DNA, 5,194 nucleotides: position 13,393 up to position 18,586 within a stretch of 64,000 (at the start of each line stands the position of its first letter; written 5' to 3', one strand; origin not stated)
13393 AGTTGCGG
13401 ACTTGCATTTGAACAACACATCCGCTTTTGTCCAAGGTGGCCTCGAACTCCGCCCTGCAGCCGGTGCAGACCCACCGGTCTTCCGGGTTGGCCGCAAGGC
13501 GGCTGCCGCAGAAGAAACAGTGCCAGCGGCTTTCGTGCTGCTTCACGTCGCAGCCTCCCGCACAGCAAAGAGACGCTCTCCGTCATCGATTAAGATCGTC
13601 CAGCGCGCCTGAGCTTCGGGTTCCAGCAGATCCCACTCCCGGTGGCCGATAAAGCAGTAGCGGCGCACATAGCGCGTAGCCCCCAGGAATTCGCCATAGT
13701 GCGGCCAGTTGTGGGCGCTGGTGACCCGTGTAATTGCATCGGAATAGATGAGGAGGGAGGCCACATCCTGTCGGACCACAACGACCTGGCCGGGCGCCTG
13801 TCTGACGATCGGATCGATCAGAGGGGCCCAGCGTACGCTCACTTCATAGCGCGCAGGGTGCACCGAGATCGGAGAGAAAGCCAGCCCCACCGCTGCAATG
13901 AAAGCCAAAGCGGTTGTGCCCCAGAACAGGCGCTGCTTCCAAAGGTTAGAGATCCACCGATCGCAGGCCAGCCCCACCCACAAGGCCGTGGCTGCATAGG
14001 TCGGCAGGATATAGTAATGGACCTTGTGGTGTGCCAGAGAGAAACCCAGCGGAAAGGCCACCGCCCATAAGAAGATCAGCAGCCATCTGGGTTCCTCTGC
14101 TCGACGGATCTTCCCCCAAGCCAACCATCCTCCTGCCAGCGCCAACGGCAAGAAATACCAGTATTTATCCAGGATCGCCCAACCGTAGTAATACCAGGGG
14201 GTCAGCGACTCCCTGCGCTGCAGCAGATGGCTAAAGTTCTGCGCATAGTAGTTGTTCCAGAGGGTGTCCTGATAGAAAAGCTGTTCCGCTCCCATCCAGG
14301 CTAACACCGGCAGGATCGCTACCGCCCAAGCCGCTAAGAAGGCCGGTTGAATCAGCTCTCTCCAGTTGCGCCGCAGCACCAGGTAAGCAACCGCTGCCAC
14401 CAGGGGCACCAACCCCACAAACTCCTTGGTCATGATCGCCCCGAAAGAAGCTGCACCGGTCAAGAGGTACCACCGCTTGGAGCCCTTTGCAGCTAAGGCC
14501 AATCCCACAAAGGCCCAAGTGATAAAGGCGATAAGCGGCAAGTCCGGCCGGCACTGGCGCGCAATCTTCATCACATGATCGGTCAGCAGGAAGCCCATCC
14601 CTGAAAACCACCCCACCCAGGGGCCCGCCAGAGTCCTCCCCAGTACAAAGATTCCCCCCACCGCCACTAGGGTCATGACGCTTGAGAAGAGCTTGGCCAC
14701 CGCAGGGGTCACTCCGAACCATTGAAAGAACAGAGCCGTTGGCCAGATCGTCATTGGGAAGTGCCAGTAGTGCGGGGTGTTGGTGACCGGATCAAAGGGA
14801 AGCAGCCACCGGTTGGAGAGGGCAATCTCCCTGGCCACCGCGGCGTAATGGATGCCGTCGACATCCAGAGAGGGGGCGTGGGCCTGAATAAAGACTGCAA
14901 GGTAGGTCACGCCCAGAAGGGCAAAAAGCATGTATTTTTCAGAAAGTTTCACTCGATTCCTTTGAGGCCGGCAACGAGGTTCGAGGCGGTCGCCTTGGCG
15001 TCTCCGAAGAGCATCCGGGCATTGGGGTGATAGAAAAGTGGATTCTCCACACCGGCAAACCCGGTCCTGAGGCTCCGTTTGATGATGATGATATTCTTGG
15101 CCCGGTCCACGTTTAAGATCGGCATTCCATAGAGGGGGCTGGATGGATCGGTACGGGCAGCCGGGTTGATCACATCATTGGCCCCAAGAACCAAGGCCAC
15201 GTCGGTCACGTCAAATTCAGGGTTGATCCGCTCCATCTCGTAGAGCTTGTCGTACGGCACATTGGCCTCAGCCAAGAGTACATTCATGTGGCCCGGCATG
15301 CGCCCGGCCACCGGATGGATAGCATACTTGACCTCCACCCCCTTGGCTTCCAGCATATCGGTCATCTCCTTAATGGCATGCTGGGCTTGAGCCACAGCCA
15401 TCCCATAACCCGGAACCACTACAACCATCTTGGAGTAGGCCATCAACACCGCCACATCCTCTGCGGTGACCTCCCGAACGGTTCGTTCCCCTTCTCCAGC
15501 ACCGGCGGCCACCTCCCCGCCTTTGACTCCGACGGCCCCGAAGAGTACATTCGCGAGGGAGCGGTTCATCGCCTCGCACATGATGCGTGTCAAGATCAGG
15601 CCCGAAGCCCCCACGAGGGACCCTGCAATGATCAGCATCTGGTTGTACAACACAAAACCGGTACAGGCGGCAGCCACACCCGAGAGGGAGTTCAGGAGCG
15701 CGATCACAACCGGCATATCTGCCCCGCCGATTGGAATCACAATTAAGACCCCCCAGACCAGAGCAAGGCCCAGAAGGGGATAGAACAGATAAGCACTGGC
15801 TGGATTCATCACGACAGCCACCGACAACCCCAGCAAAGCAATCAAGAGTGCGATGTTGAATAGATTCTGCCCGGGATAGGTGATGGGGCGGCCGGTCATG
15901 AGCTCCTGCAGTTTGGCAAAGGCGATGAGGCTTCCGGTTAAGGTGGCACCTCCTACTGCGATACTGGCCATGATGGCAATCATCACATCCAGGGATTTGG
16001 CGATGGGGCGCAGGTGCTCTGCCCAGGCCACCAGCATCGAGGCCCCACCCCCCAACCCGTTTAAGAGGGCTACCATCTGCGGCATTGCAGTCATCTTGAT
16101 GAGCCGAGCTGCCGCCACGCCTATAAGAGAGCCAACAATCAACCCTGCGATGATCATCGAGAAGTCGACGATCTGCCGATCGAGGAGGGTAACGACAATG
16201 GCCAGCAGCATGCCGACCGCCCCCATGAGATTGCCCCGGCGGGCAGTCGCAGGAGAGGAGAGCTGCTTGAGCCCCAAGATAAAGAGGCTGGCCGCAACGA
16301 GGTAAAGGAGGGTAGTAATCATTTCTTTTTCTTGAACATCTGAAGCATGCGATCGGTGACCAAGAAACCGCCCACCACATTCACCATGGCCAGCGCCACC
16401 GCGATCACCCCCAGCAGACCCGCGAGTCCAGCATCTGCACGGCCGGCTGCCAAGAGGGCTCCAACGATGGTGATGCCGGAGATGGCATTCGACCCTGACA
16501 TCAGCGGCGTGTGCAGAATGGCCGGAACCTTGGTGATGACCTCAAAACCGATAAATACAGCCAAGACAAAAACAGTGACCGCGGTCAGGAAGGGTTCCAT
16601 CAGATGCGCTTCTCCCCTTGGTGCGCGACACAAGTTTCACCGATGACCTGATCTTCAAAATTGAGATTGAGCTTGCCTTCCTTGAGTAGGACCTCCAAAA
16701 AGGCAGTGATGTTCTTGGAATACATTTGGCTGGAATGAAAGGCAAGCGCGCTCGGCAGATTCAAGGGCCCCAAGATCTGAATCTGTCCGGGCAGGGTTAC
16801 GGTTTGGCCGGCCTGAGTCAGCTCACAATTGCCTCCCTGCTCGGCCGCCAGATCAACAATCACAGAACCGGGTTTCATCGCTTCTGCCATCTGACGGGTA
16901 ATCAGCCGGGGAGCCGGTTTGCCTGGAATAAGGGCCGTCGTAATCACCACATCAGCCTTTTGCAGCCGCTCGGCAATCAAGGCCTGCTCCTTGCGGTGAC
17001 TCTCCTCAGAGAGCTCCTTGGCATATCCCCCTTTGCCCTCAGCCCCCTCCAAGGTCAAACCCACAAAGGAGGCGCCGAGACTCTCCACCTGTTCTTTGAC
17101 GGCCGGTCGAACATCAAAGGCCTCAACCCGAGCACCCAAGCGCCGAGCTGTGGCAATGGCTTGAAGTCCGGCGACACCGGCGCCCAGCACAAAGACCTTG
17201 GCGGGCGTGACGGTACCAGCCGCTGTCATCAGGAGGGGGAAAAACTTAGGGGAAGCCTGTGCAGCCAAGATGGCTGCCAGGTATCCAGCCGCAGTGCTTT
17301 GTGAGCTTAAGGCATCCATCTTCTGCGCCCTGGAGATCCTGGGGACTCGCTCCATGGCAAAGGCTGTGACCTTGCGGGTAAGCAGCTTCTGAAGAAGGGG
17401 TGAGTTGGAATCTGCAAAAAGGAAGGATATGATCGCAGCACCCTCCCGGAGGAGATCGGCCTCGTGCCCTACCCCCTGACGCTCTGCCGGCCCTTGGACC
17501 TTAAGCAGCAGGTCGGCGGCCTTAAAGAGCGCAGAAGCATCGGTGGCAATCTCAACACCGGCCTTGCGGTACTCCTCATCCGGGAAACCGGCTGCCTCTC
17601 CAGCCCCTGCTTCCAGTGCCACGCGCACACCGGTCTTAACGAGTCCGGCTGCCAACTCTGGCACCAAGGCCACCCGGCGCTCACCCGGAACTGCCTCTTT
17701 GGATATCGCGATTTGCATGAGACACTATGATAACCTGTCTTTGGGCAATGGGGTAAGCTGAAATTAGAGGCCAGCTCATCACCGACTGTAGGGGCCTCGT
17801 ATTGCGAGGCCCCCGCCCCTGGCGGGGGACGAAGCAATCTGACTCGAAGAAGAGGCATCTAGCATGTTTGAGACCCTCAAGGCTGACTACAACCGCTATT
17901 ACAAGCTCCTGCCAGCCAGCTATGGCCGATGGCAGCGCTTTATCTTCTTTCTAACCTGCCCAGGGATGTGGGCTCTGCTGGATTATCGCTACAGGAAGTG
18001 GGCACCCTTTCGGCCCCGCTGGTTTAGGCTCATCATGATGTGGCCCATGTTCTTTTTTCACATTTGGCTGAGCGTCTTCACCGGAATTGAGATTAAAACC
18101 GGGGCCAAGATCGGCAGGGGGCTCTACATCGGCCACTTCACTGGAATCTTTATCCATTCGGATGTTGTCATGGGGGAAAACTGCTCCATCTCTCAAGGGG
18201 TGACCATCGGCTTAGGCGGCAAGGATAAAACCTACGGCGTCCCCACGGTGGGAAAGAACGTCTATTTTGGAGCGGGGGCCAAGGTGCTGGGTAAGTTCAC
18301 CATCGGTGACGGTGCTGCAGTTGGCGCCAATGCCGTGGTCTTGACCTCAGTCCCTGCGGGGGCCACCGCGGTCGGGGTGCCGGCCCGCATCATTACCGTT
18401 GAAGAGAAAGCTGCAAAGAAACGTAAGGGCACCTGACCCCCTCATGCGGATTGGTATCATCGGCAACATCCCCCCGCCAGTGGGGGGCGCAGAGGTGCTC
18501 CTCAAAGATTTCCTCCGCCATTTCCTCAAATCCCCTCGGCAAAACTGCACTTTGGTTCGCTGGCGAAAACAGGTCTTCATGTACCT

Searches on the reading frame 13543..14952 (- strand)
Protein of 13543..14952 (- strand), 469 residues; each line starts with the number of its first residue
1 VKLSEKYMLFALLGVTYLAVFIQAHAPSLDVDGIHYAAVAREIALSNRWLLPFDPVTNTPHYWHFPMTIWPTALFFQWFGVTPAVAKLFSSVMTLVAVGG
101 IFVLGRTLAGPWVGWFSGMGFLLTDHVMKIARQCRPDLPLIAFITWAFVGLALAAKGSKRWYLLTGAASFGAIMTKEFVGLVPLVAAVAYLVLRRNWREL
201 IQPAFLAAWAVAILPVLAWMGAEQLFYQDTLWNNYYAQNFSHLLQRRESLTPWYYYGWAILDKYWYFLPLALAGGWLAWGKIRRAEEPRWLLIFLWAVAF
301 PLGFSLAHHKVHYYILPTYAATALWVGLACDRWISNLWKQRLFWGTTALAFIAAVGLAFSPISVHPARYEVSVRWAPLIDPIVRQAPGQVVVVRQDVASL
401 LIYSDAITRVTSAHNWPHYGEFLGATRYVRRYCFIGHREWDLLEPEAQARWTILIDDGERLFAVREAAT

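Call 66: search_protein_families(library=pfam, proteins=[window:13543-14952:-], max_evalue=0.00001)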
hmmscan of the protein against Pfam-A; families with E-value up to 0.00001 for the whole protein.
window:13543-14952:- (469 aa): 1 family
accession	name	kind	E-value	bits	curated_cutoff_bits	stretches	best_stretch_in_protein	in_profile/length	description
PF13231.12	PMT_2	-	7.2e-13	49.5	26.1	1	66-219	4-160/160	Dolichyl-phosphate-mannose-protein mannosyltransferase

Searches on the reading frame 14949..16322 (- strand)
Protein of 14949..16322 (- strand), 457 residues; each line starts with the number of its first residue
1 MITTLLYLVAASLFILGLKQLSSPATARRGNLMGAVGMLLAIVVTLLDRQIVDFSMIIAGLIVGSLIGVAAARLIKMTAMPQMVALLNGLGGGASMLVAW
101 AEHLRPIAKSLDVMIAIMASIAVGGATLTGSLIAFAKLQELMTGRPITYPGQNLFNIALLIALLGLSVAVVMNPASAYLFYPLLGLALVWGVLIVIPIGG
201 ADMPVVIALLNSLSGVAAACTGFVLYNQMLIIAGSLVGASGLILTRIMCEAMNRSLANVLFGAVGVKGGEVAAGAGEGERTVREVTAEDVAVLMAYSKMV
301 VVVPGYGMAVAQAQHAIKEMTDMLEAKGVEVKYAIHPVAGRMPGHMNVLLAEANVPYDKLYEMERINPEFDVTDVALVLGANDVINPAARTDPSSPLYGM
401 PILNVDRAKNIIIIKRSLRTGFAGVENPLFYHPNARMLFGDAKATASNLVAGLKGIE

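Call 66: search_protein_families(library=pfam, proteins=[window:14949-16322:-], max_evalue=0.00001)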
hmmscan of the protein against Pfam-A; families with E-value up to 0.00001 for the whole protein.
window:14949-16322:- (457 aa): 1 family
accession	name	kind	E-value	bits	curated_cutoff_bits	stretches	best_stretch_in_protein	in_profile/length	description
PF02233.22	PNTB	-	9.9e-187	621.9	31.7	1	4-450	2-454/456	NAD(P) transhydrogenase beta subunit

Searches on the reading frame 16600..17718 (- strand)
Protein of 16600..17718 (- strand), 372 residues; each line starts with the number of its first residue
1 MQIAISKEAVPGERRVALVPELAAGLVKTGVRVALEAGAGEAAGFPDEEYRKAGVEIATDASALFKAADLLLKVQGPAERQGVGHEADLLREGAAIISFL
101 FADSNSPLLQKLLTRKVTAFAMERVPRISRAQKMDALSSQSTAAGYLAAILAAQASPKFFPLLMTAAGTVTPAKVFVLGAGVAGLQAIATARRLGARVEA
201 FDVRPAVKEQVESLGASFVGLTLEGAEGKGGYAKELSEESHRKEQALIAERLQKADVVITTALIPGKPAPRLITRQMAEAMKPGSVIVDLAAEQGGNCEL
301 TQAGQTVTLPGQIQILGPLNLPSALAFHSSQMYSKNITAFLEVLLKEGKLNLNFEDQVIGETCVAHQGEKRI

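Call 55: search_protein_families(library=pfam, proteins=[window:16600-17718:-], max_evalue=0.0001)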
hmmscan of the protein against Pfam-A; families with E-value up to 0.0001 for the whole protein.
window:16600-17718:- (372 aa): 2 families
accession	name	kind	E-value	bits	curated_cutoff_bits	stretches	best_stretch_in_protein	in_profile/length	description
PF01262.27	AlaDh_PNT_C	-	4.7e-69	232.5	23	1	148-369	1-210/214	Alanine dehydrogenase/PNT, C-terminal domain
PF05222.21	AlaDh_PNT_N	-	5.6e-40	137.2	30.4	1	5-144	2-136/136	Alanine dehydrogenase/PNT, N-terminal domain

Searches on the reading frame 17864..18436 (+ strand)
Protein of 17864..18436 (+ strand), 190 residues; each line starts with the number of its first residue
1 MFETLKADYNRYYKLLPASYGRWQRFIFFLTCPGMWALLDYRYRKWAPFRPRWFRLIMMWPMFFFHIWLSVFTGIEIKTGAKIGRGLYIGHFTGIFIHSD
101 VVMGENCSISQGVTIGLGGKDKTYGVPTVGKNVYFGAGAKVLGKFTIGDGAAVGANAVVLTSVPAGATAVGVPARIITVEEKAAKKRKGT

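Call 39: search_protein_families(library=pfam, proteins=[window:17864-18436:+], max_evalue=0.001)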
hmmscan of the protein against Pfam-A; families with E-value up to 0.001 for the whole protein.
window:17864-18436:+ (190 aa): 3 families
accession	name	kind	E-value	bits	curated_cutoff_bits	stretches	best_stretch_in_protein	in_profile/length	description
PF00132.30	Hexapep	-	3.2e-13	49.2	27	1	128-159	3-34/36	Bacterial transferase hexapeptide (six repeats)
PF14602.12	Hexapep_2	-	3.8e-06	26.9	27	0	128-159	3-32/34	Hexapeptide repeat of succinyl-transferase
PF25084.1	LbH_EIF2B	-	0.00011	22.5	54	0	75-115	10-53/105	EIF2B subunit epsilon LbH domain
